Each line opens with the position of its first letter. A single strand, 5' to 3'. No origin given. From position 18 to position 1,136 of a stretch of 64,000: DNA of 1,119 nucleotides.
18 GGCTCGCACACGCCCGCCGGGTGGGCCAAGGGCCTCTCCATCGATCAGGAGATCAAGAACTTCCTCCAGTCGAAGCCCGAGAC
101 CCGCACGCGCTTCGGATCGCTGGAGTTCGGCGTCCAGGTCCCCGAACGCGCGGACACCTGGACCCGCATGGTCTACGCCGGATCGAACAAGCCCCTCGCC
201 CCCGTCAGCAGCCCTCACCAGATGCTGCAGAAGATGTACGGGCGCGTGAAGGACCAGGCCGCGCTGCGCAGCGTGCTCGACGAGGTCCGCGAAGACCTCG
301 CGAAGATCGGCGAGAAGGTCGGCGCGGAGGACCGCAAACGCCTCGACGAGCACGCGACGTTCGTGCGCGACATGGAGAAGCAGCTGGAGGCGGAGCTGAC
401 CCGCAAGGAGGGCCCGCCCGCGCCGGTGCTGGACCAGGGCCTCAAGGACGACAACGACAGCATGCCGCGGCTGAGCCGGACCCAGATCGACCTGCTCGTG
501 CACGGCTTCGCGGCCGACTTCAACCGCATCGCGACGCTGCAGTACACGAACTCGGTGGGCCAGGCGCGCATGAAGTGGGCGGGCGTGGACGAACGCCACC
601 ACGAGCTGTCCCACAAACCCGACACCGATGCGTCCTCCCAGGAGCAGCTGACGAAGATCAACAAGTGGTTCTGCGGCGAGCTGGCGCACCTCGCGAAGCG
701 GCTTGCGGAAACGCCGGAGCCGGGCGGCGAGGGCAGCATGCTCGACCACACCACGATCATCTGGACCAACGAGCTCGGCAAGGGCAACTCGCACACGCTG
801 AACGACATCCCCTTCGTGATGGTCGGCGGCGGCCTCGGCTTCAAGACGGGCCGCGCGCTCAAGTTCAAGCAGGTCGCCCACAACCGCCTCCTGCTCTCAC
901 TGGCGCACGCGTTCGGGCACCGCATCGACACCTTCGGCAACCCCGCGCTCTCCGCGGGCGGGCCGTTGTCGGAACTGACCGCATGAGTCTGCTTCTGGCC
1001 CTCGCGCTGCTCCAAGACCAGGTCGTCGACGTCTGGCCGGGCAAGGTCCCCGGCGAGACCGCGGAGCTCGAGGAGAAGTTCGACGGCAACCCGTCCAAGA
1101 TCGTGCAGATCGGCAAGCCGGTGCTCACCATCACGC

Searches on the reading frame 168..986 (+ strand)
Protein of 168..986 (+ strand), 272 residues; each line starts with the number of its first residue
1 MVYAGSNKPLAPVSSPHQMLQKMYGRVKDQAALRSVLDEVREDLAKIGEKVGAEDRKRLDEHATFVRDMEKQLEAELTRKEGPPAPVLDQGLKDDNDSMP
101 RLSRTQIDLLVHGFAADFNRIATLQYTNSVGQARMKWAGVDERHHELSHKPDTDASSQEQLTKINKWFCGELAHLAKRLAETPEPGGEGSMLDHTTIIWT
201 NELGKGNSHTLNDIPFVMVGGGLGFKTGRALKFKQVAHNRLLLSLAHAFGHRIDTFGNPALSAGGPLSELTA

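Call 103: search_protein_families(library=pfam, proteins=[window:168-986:+], max_evalue=0.001)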
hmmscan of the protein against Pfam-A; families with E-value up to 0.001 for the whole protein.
window:168-986:+ (272 aa): 1 family
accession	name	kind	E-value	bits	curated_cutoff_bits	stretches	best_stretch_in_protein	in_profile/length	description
PF07586.16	HXXSHH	-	2.5e-42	146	30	1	1-173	121-307/307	Protein of unknown function (DUF1552)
